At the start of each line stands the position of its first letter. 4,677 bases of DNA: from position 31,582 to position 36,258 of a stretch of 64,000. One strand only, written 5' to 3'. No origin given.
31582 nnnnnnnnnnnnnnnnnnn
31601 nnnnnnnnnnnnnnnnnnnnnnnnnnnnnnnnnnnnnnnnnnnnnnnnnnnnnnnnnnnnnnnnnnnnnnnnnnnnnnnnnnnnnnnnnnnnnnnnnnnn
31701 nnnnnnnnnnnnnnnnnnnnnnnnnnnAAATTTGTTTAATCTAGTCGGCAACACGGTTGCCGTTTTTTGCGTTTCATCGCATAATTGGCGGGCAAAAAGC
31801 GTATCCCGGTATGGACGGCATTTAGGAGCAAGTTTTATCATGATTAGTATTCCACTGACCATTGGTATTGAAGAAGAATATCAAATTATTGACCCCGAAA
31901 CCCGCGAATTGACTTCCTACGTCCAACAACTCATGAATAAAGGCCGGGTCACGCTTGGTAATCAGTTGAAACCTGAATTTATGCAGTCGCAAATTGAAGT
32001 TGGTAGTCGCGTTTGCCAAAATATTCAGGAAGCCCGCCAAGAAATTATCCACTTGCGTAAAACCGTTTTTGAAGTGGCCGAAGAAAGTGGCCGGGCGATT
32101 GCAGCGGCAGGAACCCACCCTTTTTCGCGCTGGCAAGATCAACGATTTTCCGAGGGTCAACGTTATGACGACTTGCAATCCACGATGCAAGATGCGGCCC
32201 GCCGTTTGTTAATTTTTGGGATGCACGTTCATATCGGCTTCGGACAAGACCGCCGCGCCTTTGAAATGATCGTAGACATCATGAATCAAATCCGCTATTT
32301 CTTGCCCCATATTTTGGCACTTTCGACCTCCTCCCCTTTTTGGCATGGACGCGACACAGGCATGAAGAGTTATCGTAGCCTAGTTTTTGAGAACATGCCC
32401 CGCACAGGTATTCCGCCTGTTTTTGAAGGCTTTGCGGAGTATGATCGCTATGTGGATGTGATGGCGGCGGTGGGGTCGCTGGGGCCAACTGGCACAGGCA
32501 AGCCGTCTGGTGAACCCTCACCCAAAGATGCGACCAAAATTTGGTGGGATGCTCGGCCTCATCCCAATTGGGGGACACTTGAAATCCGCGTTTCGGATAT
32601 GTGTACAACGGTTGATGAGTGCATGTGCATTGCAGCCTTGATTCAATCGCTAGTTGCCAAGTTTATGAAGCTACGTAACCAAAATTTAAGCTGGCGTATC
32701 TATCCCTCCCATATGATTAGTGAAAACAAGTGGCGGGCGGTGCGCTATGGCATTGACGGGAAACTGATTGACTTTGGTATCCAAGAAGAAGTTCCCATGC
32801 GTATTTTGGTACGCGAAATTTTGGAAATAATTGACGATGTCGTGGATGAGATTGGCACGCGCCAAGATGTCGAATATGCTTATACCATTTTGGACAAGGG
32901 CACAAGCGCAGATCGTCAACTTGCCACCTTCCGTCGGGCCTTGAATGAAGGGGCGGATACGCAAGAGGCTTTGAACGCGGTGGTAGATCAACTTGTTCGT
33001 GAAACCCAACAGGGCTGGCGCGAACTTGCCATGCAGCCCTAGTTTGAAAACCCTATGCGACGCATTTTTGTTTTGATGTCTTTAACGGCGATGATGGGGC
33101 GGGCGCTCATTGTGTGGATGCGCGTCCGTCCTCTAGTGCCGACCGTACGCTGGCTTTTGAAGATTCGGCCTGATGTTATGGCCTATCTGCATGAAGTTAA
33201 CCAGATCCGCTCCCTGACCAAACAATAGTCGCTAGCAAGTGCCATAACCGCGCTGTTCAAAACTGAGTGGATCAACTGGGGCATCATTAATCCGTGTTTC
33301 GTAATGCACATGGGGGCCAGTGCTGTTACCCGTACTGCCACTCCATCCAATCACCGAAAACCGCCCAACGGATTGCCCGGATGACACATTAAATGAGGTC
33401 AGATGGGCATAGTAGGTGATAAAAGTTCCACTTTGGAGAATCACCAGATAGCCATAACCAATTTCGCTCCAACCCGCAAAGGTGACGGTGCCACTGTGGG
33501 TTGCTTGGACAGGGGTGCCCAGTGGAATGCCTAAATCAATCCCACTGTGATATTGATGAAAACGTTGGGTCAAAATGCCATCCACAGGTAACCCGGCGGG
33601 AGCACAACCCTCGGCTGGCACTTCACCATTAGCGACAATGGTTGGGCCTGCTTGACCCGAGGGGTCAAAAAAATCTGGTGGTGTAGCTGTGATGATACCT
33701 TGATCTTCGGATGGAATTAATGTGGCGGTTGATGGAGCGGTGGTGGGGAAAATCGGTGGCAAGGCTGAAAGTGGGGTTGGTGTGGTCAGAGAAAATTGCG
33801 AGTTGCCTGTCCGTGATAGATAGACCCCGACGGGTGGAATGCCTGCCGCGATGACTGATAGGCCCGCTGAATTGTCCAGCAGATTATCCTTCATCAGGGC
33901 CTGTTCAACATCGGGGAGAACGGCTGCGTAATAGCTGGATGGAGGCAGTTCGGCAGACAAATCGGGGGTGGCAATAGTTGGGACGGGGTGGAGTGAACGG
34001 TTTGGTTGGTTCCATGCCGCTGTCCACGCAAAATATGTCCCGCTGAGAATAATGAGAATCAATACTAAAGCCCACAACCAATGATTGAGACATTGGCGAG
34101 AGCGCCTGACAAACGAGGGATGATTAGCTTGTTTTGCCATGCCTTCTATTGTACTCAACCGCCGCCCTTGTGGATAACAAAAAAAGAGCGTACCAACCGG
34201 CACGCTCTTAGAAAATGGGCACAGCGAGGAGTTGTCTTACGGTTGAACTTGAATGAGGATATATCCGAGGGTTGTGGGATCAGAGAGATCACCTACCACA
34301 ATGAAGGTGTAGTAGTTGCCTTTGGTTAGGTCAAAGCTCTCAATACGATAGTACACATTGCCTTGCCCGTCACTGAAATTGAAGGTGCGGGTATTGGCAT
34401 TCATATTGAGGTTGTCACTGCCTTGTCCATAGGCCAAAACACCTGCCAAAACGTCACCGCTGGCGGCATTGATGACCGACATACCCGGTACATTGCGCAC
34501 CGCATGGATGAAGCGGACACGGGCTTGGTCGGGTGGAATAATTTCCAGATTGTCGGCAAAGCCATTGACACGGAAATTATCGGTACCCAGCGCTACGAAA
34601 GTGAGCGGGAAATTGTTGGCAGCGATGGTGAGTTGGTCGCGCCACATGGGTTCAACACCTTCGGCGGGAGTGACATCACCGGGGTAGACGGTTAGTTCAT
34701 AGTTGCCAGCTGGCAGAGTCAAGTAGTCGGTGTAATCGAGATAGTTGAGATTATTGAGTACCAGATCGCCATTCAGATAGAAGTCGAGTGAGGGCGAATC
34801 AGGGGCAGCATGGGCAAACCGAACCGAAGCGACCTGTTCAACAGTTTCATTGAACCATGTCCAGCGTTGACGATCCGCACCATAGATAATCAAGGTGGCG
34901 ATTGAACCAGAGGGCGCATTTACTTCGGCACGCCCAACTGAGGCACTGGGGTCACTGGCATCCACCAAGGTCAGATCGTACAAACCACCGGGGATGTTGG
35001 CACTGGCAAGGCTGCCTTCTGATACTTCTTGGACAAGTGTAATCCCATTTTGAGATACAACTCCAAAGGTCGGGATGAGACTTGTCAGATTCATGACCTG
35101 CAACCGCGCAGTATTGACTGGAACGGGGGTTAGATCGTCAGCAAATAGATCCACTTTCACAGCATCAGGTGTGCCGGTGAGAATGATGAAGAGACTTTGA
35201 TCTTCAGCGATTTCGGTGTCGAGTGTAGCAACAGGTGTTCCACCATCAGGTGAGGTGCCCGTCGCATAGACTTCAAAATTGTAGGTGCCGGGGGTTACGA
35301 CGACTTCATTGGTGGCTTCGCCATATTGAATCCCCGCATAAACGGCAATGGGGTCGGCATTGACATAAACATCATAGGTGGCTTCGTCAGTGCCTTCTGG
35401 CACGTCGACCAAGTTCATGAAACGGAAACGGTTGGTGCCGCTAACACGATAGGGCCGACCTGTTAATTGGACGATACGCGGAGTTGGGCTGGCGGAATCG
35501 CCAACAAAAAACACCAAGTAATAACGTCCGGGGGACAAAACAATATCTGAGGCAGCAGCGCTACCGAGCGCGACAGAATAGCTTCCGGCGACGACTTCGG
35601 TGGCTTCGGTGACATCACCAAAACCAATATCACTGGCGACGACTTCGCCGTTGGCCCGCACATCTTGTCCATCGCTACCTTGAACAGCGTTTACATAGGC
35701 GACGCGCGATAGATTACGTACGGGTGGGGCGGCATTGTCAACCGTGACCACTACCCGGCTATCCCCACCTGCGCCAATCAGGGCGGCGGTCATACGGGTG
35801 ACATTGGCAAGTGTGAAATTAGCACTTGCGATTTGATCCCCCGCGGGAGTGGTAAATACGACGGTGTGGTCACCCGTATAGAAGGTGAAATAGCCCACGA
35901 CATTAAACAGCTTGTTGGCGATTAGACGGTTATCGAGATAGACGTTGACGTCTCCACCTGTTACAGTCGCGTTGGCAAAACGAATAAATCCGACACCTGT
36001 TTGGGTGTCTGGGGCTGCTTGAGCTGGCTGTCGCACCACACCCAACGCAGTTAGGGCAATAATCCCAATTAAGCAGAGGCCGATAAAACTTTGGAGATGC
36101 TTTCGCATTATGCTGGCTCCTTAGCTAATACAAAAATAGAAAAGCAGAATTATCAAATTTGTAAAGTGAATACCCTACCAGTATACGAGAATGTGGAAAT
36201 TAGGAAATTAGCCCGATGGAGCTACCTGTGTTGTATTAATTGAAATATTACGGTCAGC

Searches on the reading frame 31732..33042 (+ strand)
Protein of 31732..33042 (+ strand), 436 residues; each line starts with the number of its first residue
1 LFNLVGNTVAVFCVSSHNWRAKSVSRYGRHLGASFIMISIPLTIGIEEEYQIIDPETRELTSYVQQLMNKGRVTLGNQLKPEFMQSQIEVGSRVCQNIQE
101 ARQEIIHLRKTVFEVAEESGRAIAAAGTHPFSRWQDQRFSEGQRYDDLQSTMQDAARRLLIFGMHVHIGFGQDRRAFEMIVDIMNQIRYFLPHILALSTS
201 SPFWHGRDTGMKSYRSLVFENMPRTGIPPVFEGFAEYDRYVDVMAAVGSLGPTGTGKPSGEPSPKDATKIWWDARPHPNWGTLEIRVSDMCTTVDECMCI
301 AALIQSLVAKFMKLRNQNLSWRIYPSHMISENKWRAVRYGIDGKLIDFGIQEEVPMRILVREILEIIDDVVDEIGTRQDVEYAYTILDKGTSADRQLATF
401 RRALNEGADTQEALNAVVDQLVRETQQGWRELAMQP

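Call 50: search_protein_families(library=pfam, proteins=[window:31732-33042:+], max_evalue=0.00001)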
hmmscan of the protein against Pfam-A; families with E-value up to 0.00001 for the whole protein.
window:31732-33042:+ (436 aa): 1 family
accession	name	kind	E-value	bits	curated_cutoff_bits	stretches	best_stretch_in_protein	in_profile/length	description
PF04107.18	GCS2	-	2.8e-54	184.9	21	1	45-340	2-290/291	Glutamate-cysteine ligase family 2(GCS2)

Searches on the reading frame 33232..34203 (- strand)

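Call 50: search_protein_families(library=pfam, proteins=[window:33232-34203:-], max_evalue=0.00001)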
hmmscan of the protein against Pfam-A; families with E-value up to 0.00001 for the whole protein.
window:33232-34203:- (323 aa): 1 family
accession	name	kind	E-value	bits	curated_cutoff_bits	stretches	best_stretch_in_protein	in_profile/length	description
PF01551.29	Peptidase_M23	-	1.7e-28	99.1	28.7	1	218-312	2-96/96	Peptidase family M23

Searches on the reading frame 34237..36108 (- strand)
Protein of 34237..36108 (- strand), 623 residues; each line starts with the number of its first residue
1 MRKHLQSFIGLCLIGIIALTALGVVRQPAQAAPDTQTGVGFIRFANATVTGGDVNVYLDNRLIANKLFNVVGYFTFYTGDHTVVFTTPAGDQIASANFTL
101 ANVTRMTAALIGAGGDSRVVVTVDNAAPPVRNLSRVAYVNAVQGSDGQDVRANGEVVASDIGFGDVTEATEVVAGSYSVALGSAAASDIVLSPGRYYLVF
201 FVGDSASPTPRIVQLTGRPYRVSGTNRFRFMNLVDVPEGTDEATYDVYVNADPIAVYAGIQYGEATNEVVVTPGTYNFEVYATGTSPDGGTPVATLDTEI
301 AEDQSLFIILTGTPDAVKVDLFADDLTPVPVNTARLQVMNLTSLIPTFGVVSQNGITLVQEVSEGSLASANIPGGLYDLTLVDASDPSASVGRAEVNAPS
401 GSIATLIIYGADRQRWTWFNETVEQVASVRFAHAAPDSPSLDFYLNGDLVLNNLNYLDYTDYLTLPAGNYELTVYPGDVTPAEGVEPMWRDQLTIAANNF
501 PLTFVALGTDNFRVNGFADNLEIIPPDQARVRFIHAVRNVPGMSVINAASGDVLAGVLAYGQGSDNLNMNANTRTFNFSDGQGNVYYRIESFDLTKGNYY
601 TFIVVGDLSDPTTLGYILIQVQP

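Call 50: search_protein_families(library=pfam, proteins=[window:34237-36108:-], max_evalue=0.00001)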
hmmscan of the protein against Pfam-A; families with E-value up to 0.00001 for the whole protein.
window:34237-36108:- (623 aa): 1 family
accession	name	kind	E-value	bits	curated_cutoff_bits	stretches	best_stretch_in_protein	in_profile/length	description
PF14344.12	DUF4397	-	4.5e-63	211.6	30.6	5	427-545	1-118/119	Domain of unknown function (DUF4397)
